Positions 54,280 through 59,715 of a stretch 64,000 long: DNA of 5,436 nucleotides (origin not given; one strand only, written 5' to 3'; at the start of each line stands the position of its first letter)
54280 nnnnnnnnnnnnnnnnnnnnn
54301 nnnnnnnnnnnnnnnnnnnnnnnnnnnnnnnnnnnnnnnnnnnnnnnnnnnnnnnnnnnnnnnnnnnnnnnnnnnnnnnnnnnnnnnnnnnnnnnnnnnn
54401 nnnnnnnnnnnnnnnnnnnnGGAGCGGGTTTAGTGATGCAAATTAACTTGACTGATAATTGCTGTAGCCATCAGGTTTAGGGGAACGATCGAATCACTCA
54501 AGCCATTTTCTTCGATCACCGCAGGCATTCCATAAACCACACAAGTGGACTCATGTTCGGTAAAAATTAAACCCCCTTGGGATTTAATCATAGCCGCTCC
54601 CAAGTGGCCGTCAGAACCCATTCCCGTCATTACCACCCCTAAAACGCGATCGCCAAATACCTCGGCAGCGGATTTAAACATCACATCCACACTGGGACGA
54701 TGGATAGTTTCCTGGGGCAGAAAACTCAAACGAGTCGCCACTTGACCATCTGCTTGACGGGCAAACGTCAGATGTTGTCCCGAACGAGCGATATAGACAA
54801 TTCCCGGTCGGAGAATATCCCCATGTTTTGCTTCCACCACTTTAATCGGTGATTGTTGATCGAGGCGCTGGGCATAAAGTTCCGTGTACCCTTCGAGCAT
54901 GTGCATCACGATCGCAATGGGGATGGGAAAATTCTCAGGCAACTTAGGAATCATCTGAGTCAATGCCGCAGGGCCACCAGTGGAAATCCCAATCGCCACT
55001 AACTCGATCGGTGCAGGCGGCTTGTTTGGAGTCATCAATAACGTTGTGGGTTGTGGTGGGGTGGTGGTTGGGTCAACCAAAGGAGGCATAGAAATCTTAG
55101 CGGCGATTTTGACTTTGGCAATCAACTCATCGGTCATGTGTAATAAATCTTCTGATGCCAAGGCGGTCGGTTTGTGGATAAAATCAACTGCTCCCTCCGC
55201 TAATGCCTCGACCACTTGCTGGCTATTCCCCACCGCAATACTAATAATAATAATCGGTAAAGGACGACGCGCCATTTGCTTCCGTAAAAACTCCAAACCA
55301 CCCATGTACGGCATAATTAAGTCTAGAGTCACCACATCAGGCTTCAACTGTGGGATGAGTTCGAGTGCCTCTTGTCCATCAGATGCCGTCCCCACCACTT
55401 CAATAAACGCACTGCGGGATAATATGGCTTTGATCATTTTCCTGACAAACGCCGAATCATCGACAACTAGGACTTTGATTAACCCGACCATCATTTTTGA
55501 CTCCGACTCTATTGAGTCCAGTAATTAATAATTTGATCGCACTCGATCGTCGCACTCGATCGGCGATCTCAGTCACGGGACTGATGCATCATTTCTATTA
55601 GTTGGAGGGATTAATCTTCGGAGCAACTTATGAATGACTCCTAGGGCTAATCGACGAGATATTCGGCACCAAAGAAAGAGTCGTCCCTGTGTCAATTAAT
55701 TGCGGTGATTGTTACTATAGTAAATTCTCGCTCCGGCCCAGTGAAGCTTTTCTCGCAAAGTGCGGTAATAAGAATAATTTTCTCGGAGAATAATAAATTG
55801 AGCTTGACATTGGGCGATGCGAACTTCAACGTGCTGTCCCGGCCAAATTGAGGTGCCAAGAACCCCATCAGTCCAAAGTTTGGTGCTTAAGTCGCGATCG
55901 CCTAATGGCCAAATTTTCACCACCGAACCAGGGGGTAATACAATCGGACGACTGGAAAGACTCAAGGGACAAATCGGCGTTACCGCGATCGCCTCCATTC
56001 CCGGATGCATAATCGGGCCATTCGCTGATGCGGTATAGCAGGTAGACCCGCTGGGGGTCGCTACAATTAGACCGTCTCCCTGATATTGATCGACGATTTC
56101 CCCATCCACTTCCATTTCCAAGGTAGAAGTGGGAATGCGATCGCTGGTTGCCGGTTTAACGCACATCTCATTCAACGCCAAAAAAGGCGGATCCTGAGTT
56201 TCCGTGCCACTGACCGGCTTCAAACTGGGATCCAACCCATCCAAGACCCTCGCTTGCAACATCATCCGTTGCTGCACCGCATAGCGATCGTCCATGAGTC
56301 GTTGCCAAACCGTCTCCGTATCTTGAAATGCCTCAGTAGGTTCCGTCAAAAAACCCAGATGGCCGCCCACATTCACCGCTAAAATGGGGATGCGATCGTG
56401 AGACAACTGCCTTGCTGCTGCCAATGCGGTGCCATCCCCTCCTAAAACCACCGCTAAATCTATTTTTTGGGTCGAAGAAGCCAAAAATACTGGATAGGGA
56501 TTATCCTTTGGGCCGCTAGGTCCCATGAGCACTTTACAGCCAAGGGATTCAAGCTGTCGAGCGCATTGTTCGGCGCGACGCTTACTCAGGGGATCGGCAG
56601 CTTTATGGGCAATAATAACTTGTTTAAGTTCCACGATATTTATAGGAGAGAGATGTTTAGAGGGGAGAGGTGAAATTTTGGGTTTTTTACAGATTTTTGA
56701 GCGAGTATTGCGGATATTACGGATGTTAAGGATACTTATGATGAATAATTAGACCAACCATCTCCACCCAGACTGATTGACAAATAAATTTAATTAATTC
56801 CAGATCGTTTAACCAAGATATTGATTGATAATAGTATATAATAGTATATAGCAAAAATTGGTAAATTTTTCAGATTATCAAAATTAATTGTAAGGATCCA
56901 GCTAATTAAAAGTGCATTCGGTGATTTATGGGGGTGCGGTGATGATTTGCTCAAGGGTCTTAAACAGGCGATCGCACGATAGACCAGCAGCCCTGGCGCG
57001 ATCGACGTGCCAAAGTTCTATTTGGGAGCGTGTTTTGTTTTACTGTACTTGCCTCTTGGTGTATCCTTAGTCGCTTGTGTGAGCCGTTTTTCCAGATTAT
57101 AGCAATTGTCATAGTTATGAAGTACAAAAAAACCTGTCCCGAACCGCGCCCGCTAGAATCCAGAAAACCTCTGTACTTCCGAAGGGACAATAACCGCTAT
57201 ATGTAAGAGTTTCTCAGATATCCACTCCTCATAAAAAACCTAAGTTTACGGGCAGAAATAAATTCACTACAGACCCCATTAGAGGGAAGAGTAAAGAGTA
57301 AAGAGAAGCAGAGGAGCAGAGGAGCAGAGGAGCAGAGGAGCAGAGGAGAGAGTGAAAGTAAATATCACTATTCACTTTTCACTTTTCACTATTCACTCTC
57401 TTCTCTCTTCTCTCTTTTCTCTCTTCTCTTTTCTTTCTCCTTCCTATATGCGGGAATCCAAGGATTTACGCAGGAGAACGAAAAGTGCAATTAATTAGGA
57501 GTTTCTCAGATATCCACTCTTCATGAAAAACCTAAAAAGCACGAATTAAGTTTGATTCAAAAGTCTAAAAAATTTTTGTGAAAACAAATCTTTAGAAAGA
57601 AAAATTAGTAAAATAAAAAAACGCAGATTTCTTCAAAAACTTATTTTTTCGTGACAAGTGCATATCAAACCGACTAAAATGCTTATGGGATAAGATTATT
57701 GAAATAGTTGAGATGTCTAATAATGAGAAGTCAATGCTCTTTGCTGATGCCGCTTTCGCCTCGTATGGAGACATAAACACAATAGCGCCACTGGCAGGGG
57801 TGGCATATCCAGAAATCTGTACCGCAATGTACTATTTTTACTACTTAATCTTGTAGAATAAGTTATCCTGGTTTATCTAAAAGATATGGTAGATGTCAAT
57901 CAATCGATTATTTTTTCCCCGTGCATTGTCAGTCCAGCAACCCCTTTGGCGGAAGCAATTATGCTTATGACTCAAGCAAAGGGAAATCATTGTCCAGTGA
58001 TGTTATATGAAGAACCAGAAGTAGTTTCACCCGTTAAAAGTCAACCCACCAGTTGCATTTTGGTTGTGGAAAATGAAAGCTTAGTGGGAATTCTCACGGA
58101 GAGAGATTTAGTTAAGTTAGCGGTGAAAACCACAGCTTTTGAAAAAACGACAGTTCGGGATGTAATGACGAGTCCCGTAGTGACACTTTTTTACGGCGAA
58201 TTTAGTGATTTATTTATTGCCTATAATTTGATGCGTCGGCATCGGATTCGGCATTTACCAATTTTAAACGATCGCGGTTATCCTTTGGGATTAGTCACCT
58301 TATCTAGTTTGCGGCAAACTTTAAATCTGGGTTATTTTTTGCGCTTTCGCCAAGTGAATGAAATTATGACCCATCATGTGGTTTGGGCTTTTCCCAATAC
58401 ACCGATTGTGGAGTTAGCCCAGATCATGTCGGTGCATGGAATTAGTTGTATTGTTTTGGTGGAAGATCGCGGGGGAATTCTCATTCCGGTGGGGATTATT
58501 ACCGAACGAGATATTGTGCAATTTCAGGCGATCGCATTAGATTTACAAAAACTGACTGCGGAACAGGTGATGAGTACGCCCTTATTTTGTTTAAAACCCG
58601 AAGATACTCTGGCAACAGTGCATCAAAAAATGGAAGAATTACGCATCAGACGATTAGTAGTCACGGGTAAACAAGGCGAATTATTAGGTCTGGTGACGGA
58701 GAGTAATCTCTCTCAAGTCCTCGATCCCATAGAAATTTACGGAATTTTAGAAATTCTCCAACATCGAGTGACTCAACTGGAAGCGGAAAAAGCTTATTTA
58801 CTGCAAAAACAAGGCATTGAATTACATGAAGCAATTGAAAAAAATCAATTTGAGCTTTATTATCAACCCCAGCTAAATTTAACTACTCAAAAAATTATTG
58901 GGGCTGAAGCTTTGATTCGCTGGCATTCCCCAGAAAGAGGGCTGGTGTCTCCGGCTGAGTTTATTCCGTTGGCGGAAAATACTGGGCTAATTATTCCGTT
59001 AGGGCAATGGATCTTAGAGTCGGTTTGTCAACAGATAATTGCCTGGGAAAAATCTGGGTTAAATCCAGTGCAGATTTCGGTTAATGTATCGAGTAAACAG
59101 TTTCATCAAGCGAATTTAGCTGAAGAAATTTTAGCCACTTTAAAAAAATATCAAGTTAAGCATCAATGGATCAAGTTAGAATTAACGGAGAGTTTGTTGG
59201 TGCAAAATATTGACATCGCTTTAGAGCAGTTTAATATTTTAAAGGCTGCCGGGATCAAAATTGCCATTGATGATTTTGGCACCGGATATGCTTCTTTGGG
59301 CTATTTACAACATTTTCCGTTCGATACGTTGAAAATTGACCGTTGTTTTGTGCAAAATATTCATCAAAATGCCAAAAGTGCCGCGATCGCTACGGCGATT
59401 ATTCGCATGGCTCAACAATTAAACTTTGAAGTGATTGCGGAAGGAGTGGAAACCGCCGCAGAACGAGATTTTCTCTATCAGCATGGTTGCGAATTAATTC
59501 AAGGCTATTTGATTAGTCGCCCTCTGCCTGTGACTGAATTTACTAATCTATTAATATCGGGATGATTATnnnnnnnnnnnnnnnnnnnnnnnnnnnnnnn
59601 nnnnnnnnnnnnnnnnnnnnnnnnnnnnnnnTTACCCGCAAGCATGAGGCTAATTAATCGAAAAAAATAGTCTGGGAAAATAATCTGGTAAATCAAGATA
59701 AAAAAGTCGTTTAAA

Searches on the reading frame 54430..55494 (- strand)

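Call 39: search_protein_families(library=pfam, proteins=[window:54430-55494:-], max_evalue=0.0001)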
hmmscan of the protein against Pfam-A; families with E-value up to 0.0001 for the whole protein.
window:54430-55494:- (354 aa): 2 families
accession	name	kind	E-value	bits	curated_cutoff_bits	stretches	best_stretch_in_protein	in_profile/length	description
PF01339.22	CheB_methylest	-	2.1e-58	197.3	24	1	166-346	1-174/174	CheB methylesterase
PF00072.30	Response_reg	-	4.2e-24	85.3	30.2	1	8-112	1-103/111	Response regulator receiver domain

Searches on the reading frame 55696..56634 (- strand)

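Call 39: search_protein_families(library=pfam, proteins=[window:55696-56634:-], max_evalue=0.0001)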
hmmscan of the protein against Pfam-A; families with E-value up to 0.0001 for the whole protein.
window:55696-56634:- (312 aa): 2 families
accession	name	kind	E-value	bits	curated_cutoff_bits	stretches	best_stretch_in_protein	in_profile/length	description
PF20143.4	NAD_kinase_C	-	2.6e-34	118.1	23.7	1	154-281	1-124/126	ATP-NAD kinase C-terminal domain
PF01513.26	NAD_kinase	-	8.2e-21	75.1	25.5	1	6-118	1-130/130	ATP-NAD kinase N-terminal domain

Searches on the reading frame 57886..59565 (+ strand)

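Call 39: search_protein_families(library=pfam, proteins=[window:57886-59565:+], max_evalue=0.0001)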
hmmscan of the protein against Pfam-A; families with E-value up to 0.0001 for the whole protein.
window:57886-59565:+ (559 aa): 2 families
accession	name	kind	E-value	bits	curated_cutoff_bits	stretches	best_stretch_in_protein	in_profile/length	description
PF00563.25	EAL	-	6.8e-79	265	31.3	1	312-546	3-236/236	EAL domain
PF00571.33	CBS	-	2.3e-43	146.7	24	3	157-213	1-54/57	CBS domain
